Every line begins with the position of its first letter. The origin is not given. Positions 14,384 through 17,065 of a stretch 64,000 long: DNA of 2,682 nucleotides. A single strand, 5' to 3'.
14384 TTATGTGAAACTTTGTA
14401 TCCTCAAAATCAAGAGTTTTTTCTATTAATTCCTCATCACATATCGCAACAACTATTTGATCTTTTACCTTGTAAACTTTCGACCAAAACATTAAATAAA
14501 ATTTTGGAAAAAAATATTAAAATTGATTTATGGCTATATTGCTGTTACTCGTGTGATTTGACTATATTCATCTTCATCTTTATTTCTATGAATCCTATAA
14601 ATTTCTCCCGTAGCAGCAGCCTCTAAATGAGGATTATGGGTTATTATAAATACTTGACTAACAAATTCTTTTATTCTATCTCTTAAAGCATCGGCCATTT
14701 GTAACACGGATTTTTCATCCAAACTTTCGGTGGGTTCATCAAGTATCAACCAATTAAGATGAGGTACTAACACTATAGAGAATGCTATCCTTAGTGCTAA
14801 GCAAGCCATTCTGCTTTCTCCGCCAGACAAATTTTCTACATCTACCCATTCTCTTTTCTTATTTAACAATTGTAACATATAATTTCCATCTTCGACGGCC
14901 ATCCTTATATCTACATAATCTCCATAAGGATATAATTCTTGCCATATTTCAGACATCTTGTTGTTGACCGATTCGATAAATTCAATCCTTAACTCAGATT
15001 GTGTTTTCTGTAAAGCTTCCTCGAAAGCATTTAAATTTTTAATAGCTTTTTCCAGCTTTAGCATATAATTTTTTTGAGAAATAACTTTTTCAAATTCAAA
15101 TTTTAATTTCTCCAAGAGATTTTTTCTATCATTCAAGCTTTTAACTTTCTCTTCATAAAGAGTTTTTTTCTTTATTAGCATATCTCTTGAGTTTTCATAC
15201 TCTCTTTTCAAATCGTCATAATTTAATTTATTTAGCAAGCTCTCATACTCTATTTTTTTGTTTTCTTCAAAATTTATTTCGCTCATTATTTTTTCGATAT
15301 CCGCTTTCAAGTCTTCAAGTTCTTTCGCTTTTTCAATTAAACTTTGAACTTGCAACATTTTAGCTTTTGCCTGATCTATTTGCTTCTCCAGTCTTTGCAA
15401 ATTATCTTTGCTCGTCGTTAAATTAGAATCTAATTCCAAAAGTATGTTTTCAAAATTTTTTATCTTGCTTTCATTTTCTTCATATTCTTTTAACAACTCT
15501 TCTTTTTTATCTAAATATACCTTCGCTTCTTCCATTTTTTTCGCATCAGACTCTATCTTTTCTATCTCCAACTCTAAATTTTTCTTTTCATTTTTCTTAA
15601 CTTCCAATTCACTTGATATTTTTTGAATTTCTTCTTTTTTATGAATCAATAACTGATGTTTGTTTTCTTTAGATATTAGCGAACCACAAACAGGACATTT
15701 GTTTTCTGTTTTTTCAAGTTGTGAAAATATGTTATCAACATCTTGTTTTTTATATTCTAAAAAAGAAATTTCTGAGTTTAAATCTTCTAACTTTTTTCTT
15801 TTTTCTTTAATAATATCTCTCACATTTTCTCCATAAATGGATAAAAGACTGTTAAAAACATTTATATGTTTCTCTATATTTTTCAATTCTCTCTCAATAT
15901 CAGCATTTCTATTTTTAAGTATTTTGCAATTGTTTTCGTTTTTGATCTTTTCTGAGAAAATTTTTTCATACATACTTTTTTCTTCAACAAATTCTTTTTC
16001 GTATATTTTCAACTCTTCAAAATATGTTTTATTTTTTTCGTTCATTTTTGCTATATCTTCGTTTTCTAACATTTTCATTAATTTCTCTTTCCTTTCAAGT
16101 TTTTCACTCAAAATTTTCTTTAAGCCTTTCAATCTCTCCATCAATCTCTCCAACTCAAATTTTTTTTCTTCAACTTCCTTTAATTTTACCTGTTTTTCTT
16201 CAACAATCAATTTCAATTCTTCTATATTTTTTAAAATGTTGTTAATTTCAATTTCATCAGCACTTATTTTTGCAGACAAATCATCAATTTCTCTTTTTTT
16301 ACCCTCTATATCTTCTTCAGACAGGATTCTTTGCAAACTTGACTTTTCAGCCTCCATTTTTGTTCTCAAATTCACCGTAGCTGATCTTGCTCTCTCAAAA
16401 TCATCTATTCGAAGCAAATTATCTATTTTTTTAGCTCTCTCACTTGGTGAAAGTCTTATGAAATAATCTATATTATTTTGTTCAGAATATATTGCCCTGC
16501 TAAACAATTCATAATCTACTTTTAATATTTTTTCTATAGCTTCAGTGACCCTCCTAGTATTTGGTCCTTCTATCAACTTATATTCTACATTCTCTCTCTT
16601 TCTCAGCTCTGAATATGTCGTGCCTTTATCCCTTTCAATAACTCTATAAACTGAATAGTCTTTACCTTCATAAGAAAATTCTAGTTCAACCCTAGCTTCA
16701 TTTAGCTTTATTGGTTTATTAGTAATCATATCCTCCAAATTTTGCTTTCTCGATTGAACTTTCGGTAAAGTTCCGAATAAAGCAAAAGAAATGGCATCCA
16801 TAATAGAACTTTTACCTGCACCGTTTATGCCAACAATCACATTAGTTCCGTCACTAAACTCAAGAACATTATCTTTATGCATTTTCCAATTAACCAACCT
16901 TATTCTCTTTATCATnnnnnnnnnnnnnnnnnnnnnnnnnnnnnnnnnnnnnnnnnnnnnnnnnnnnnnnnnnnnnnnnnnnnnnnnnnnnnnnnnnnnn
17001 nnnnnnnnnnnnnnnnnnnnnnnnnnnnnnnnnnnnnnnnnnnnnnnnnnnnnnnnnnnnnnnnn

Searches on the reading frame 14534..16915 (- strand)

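Call 26: search_protein_families(library=pfam, proteins=[window:14534-16915:-], max_evalue=0.01)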
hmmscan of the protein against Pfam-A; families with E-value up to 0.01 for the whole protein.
window:14534-16915:- (793 aa): 8 families
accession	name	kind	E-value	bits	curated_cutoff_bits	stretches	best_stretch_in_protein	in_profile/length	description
PF13476.12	AAA_23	-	5.2e-22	79.9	27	1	4-217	1-200/201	AAA domain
PF02463.25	SMC_N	-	6.2e-19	68.7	40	2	1-102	1-112/220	RecF/RecN/SMC N terminal domain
PF13555.12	AAA_29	-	7.4e-10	38.9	27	1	3-49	2-49/61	P-loop containing region of AAA domain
PF13304.12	AAA_21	-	2.3e-09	38.2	27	2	25-119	2-114/304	AAA domain, putative AbiEii toxin, Type IV TA system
PF13175.12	AAA_15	-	2e-07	31.4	32.1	1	1-303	1-295/374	AAA ATPase domain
PF13166.12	AAA_13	-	7.1e-07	28.7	36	1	603-781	406-589/713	AAA domain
PF13514.12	AAA_27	-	7.2e-05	22.9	22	1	2-49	3-53/206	AAA domain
PF13558.12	SbcC_Walker_B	-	0.0027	18.4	27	1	692-745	29-89/90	SbcC/RAD50-like, Walker B motif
